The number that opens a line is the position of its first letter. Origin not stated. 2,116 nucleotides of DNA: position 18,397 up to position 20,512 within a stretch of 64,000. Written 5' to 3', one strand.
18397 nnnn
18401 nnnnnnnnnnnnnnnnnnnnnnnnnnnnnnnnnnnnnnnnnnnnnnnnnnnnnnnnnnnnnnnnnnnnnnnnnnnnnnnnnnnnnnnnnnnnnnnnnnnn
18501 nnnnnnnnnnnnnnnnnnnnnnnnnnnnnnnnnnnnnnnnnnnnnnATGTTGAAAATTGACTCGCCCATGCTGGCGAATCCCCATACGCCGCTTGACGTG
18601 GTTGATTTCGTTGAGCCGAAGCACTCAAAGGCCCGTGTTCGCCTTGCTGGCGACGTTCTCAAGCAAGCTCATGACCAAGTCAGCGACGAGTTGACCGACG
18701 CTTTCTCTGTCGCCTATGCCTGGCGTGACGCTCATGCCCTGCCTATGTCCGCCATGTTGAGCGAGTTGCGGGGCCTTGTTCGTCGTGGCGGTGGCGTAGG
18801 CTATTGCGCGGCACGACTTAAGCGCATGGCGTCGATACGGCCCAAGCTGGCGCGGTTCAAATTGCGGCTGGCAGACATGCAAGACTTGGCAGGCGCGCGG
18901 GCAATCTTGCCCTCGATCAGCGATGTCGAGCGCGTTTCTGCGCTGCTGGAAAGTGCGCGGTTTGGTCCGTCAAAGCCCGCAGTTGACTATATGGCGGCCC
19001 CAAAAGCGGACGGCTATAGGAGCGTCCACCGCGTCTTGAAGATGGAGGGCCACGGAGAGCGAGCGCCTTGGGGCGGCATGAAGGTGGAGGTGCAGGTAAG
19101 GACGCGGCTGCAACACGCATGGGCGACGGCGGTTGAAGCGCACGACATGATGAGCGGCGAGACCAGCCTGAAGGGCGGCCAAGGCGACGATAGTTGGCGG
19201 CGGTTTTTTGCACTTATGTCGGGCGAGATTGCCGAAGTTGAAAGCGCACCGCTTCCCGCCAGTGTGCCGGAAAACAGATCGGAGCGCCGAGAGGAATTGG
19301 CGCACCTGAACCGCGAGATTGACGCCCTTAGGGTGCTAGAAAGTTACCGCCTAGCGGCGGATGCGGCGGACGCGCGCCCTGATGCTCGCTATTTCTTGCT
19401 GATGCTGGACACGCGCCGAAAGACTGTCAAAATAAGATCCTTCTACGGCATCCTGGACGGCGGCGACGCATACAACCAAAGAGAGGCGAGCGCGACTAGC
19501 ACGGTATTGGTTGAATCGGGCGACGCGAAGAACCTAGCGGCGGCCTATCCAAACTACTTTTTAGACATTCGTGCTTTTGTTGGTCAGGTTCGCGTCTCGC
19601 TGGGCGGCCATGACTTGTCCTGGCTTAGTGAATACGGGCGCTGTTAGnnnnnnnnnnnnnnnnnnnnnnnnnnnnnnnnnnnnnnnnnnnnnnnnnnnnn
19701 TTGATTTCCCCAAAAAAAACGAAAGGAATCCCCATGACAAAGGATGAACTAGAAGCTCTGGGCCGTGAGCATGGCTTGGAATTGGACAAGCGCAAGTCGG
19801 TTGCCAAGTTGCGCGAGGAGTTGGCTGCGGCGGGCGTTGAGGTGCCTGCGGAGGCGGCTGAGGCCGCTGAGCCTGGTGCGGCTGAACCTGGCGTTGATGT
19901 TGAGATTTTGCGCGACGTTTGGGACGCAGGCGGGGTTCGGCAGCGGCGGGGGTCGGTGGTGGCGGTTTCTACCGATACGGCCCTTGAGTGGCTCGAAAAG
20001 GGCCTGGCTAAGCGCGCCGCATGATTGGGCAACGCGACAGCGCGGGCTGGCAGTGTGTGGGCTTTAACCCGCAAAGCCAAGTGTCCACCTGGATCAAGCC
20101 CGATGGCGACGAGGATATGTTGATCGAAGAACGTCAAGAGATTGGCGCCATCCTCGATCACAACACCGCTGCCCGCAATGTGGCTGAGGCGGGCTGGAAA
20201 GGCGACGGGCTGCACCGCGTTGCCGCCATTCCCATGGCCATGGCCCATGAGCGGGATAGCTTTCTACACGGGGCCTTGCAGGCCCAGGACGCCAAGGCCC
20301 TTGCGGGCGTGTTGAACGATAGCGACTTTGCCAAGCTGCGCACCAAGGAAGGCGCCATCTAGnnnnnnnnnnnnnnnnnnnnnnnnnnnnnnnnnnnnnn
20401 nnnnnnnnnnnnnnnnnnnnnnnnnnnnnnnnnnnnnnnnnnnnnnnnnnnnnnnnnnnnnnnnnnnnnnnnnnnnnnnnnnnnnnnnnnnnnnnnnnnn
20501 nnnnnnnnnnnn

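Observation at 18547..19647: Stand-alone RelA/SpoT synthetase with an uncharacterised C-terminal domain on the phage element (toxSAS / CapRel-like candidate)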

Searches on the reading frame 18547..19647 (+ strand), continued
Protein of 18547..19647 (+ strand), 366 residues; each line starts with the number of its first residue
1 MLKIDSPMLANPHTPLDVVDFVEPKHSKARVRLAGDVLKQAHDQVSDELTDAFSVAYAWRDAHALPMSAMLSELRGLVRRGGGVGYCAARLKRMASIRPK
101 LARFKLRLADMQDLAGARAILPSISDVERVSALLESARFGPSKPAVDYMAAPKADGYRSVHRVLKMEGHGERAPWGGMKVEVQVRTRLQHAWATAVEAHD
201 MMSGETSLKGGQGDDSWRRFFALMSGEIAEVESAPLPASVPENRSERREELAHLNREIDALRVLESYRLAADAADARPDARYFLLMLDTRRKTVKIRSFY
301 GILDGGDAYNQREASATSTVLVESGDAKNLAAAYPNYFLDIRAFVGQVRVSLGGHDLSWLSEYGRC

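Call 18: find_encoding_contigs(protein=window:18547-19647:+, flank=10000, max_places=6)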
Protein window:18547-19647:+ (366 aa): 2 contigs read that carry it; 2 places shown.
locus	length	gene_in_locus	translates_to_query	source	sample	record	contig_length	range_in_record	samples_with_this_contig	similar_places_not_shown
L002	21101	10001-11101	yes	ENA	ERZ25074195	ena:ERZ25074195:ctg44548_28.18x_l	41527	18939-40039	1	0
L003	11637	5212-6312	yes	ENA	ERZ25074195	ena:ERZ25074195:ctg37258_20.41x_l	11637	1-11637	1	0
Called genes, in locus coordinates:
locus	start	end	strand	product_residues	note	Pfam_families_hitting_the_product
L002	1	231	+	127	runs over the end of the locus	PF03592:Terminase_2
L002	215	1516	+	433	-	PF04466:Terminase_3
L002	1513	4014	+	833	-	PF23899:SU10_portal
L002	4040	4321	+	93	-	-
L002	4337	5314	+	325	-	-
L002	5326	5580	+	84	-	-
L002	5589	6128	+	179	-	-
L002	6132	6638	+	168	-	-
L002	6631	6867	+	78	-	-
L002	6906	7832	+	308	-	-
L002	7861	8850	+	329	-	PF17236:SU10_MCP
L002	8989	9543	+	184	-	PF13274:SocA_Panacea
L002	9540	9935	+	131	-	-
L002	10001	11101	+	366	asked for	PF04607:RelA_SpoT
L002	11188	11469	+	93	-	-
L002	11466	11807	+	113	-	-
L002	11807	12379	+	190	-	PF24175:SU10_adaptor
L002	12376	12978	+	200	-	PF24175:SU10_adaptor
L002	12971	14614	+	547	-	-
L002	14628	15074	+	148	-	-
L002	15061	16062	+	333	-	PF13884:Peptidase_S74 (weak)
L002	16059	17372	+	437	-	-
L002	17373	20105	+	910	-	-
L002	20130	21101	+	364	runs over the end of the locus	-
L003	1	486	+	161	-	?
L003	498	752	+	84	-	-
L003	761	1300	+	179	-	-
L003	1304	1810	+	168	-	-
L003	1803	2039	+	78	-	-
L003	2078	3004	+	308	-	-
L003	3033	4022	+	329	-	PF17236:SU10_MCP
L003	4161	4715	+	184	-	PF13274:SocA_Panacea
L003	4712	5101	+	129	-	-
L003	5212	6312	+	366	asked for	PF04607:RelA_SpoT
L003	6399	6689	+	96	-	-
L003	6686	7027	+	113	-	-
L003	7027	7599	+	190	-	PF24175:SU10_adaptor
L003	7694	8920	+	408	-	PF13191:AAA_16 (weak)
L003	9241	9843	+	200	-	PF24175:SU10_adaptor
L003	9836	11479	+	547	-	-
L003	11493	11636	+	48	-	?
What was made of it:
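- PanA and the synthetase are co-resident in three phage copies: the window, L002 and L003 (call 18).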

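Call 24: find_related_loci(query=A2, collection=genome_contigs, flank=10000)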
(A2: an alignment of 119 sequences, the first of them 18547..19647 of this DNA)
Query A2 (366 aa) in genome_contigs; peptide patterns used: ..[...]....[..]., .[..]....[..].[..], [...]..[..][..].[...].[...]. (x = any residue, [..] = any of these).
599 stretches matched a pattern (row limit reached: there are more); 582 encode a relative of the query (tblastn E <= 1e-3); the best 80 are kept; 80 distinct loci.
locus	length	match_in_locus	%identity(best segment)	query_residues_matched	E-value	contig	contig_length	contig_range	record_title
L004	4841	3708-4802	43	2-357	2e-77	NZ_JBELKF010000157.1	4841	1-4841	MAG: Palleronia sp. isolate REMEI140_ass_metaspades_bin.24 NODE_17728_length_4841_cov_3.300669, whole genome shotgun seq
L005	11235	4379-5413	41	17-354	1e-76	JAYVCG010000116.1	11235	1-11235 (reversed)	MAG: Acetobacteraceae bacterium isolate GL30_UP_metabat_21_sub GL30_UP_metabat_21_sub_115, whole genome shotgun sequence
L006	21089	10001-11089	42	17-365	9e-76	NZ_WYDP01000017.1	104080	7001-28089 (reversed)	Rubellimicrobium sp. CFH 75288 contig17, whole genome shotgun sequence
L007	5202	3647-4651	43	17-349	7e-75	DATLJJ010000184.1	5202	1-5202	MAG TPA_asm: Sphingomonas sp. isolate SMAG_U13693 k141_16904, whole genome shotgun sequence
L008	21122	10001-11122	40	8-363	3e-69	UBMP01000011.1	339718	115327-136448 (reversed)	Rhizobiales bacterium isolate AFS011520 genome assembly, contig: contig_11, whole genome shotgun sequence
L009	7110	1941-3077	36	17-360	2e-66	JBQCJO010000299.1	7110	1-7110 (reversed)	MAG: Rhizomicrobium sp. isolate bin983 k127_517946, whole genome shotgun sequence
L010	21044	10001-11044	40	11-344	1e-65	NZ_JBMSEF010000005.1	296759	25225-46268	Enterovirga sp. CN4-39 contig5, whole genome shotgun sequence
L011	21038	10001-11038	37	17-349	1e-61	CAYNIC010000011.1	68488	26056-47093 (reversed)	MAG TPA_asm: uncultured Rhodospirillales bacterium isolate SRP189682_co2_447 genome assembly, contig: NODE_288_length_68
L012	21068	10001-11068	38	18-359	1e-61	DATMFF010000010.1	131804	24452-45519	MAG TPA_asm: Xanthobacteraceae bacterium isolate SMAG_U13455 k141_37130, whole genome shotgun sequence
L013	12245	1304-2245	39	48-354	6e-61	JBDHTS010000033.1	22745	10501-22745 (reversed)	MAG: Alphaproteobacteria bacterium isolate AS-MICRO-OLR.14 NODE_7861_length_22745_cov_5.239790, whole genome shotgun seq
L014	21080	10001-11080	39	23-358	2e-59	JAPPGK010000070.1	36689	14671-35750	MAG: Gammaproteobacteria bacterium isolate RHO1_bin_53 NODE_2167_length_36689_cov_58.771769, whole genome shotgun sequen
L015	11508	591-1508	40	48-344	2e-59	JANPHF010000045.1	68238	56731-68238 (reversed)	MAG: Aestuariivirga sp. isolate VAR_69_metabat_178 VAR_69_k141_3888415, whole genome shotgun sequence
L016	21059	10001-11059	38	22-355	2e-59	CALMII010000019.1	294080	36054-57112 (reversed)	MAG TPA_asm: uncultured Steroidobacter sp. isolate SRR2107171_bin.15_CONCOCT_v1.1_MAG genome assembly, contig: ERZ794917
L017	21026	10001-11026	38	20-349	6e-58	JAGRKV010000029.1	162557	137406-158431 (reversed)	MAG: Hyphomicrobiaceae bacterium isolate HKST-UBA48 k127_1123740, whole genome shotgun sequence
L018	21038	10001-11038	34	23-356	5e-57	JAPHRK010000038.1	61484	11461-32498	MAG: Rhodospirillales bacterium isolate N2D-Bin_14 c_000000871457, whole genome shotgun sequence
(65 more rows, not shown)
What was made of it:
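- The family is in at least 582 species genomes (call 24).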

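Call 29: predict_structure(alignment_id=A2)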
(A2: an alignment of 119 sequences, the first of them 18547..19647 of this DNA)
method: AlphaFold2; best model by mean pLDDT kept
length: 366 residues; sequences in the alignment: 119
mean_pLDDT: 92.2   pTM: 0.89
mean pLDDT of the five models: 92.2, 91.4, 91.4, 91.4, 90.5
residues with pLDDT >= 90: 306; 70-90: 37; 50-70: 11; < 50: 12
segments of 3 or more residues with pLDDT < 50: 1-11
pLDDT, mean of each block of 10 residues (from residue 1): 43 71 97 98 95 98 98 96 93 95 96 97 97 95 97 98 97 97 98 96 88 96 98 98 98 98 89 81 94 93 96 91 92 91 96 84 63
secondary structure, 60 per line:
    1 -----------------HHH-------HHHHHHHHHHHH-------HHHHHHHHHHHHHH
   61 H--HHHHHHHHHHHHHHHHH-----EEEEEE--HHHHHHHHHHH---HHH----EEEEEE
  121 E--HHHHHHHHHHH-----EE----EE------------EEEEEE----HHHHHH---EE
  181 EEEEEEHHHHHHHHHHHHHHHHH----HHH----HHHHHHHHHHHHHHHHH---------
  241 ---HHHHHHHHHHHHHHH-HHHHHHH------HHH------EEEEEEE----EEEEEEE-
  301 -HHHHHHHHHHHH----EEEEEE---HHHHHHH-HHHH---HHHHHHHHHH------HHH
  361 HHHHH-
elements in order: H28-39 H47-61 H64-80 E86-91 H94-104 E115-121 H124-134 E160-165 H170-175 E179-186 H187-203 H215-231 H244-258 H260-266 E282-288 E293-299 H302-313 E318-323 H327-333 H335-338 H342-351 H358-365
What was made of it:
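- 19156..19389 (+): Helical 'anchor' and linker region joining the synthetase to the sensor domain, aa 204-281. The linker aa 267-281 is the most variable stretch. AF2 helices 215-231, 244-258 and 260-266 (call 29).
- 19546..19557 (+): Autoinhibitory YXXY motif, Y334-P-N-Y337, within the conserved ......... Predicted as a short helical turn. AF2 short helix 335-338 (call 29).
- The AF2 model has pLDDT 92.2 and pTM 0.89 (call 29).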

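Call 32: fold_search(model_id=the predicted structure, library=pdb)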
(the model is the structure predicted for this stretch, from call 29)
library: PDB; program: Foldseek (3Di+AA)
matches with E <= 10: 433; with E <= 0.001: 72
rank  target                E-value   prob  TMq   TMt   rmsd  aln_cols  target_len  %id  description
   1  7ztb_B                1.4e-20  1.00  0.65  0.70  10.0       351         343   26  Structure of the Salmonella tRNA pyrophosphokinase CapRel (released 2022-11-23)
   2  9erv_A                2.7e-19  1.00  0.64  0.68  10.4       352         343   27  Structure of Salmonella CapRel bound to Bas11 Gp54 (released 2024-11-06)
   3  7ztb_A                3.2e-19  1.00  0.64  0.68   9.5       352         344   26  Structure of the Salmonella tRNA pyrophosphokinase CapRel (released 2022-11-23)
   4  5ded_F                7.4e-08  1.00  0.38  0.67   5.3       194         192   24  Crystal structure of the small alarmone synthethase 1 from Bacillus subtilis bound to its product pppGpp (released 2015-10-28)
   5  5ded_H                8.6e-08  1.00  0.42  0.75   3.6       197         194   22  Crystal structure of the small alarmone synthethase 1 from Bacillus subtilis bound to its product pppGpp (released 2015-10-28)
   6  5ded_D                1.9e-07  1.00  0.38  0.68   8.7       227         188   22  Crystal structure of the small alarmone synthethase 1 from Bacillus subtilis bound to its product pppGpp (released 2015-10-28)
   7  6ewz_A                2.0e-07  1.00  0.42  0.70   3.9       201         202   23  Crystal structure of RelP (SAS2) from Staphylococcus aureus bound to AMPCPP and GTP in the pre-catalytic state (released 2018-01-24)
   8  5ded_B                2.4e-07  1.00  0.38  0.68   5.1       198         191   24  Crystal structure of the small alarmone synthethase 1 from Bacillus subtilis bound to its product pppGpp (released 2015-10-28)
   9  6ewz_B                2.4e-07  1.00  0.38  0.64   5.5       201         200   22  Crystal structure of RelP (SAS2) from Staphylococcus aureus bound to AMPCPP and GTP in the pre-catalytic state (released 2018-01-24)
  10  6fgx_A                2.8e-07  1.00  0.36  0.64   5.5       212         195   24  Crystal structure of the small alarmone synthethase 2 from Staphylococcus aureus bound to AMPCPP (released 2018-02-07)
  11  2be3_A                3.1e-07  1.00  0.41  0.70   3.9       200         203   22  Structure of a GTP Pyrophosphokinase Family Protein from Streptococcus pneumoniae (released 2005-12-06)
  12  5ded_C                3.1e-07  1.00  0.39  0.68   4.7       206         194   22  Crystal structure of the small alarmone synthethase 1 from Bacillus subtilis bound to its product pppGpp (released 2015-10-28)
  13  6fgk_D                3.1e-07  1.00  0.37  0.67   4.8       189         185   24  Crystal structure of the small alarmone synthethase 2 from Bacillus subtilis (released 2018-02-07)
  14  5ded_A                3.7e-07  1.00  0.39  0.67   9.5       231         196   22  Crystal structure of the small alarmone synthethase 1 from Bacillus subtilis bound to its product pppGpp (released 2015-10-28)
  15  6ex0_B                4.1e-07  1.00  0.38  0.67   3.6       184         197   24  Crystal structure of RelP (SAS2) from Staphylococcus aureus bound to pppGpp in the post-catalytic state (released 2018-01-24)
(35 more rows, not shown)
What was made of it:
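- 18547..19647 (+): Fused CapRel-type toxSAS toxin-antitoxin gene (366 aa), a single-gene defence candidate. Foldseek 7ztb_B E 1.4e-20 over 351 columns (call 32).
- Ordinary SAS align over about 195 columns (call 32).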

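Call 37: search_protein_families(library=padloc, proteins=[L001:2971-4089:+, L003:7694-8917:+], max_evalue=0.001)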
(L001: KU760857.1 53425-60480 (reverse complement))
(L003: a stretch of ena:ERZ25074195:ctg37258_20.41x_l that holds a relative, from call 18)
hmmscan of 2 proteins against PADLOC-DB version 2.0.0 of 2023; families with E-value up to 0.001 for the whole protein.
L001:2971-4089:+ (373 aa): 1 family
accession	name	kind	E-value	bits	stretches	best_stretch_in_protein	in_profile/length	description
PDLC04999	PDC-S33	-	7e-87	290.1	1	11-370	4-342/349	-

L003:7694-8917:+ (408 aa): 0 families

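Call 61: search_protein_families(library=pfam, proteins=[L003:7694-8917:+], max_evalue=0.001)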
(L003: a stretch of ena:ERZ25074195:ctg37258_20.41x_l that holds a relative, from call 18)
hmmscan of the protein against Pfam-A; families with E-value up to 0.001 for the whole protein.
L003:7694-8917:+ (408 aa): 3 families
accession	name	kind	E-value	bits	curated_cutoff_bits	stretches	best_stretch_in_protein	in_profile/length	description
PF13191.12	AAA_16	-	6.4e-09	37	32.6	1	23-177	2-148/167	AAA ATPase domain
PF13401.12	AAA_22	-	4.3e-05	24.3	27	1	45-212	7-127/130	AAA domain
PF01637.24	ATPase_2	-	0.00022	21.6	33.2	0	26-275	4-222/225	ATPase domain predominantly from Archaea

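Call 72: search_protein_families(library=pfam, alignment_id=A6, max_evalue=0.00001)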
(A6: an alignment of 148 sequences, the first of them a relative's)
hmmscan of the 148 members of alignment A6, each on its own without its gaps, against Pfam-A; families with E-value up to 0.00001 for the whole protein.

A. member 1, L005:3196-4062:- (288 aa): 1 family
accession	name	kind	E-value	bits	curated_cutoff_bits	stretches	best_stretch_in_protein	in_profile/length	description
PF03737.21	RraA-like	-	1.6e-28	100.3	24.5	1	83-226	18-152/152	Aldolase/RraA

B. families by the number of members that match (of 148 scanned): 83 families (the first 25 are shown)
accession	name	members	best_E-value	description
PF00353.25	HemolysinCabind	3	1.9e-86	RTX calcium-binding nonapeptide repeat (4 copies)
PF12762.13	DDE_Tnp_IS1595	3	3.7e-41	ISXO2-like transposase domain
PF12760.12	Zn_ribbon_IS1595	3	1.6e-13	Transposase zinc-ribbon domain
PF01420.25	Methylase_S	2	7.9e-31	Type I restriction modification DNA specificity domain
PF00583.31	Acetyltransf_1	2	4.4e-17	Acetyltransferase (GNAT) family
PF13508.13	Acetyltransf_7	2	1.1e-12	Acetyltransferase (GNAT) domain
PF13560.12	HTH_31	2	4.2e-12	Helix-turn-helix domain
PF01909.29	NTP_transf_2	2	6.6e-10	Nucleotidyltransferase domain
PF11902.13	DUF3422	1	2.5e-171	Protein of unknown function (DUF3422)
PF01960.23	ArgJ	1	7.1e-144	ArgJ family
PF00152.25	tRNA-synt_2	1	9.8e-112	tRNA synthetases class II (D, K and N)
PF01019.26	G_glu_transpept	1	3.7e-89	Gamma-glutamyltranspeptidase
PF06044.18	DpnI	1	8e-83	Dam-replacing family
PF01180.27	DHO_dh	1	3.5e-81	Dihydroorotate dehydrogenase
PF07685.20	GATase_3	1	2.2e-59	CobB/CobQ-like glutamine amidotransferase domain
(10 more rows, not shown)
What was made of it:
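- Its homologs sit in unrelated neighbourhoods (call 72).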

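Call 85: search_protein_families(library=phrogs, proteins=[L001:2971-4089:+], max_evalue=0.001)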
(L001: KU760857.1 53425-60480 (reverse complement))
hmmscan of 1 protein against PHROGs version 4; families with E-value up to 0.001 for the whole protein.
L001:2971-4089:+ (373 aa): 2 families
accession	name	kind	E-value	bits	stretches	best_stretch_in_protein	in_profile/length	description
phrog_4773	-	unknown function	1.3e-144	482.7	1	5-370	1-349/353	-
phrog_9640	-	unknown function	5.1e-05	23.7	1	106-249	70-212/365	-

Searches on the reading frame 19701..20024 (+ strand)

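Call 3: search_protein_families(library=pfam, proteins=[window:19701-20024:+], max_evalue=0.01)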
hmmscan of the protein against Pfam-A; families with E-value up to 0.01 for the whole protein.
window:19701-20024:+ (107 aa): 0 families

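Call 4: search_protein_families(library=padloc, proteins=[window:19701-20024:+], max_evalue=0.01)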
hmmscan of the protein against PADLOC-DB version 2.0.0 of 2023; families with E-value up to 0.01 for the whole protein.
window:19701-20024:+ (107 aa): 0 families

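Call 5: search_protein_families(library=ncbifam, proteins=[window:19701-20024:+], max_evalue=0.01)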
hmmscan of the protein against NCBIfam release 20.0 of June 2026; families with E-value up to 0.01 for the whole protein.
window:19701-20024:+ (107 aa): 0 families

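Call 7: search_protein_families(library=phrogs, proteins=[window:19701-20024:+], max_evalue=0.001)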
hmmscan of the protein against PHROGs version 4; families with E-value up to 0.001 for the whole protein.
window:19701-20024:+ (107 aa): 1 family
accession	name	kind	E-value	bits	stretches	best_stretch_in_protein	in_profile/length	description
phrog_8441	-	unknown function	2.9e-07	31.5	1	66-106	10-50/58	-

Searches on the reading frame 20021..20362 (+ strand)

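Call 3: search_protein_families(library=pfam, proteins=[window:20021-20362:+], max_evalue=0.01)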
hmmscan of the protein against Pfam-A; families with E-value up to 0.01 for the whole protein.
window:20021-20362:+ (113 aa): 0 families

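Call 7: search_protein_families(library=phrogs, proteins=[window:20021-20362:+], max_evalue=0.001)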
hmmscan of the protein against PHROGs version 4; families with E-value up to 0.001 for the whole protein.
window:20021-20362:+ (113 aa): 1 family
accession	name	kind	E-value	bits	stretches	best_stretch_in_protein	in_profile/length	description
phrog_3982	-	unknown function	2.3e-17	64.2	1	8-112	6-111/112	-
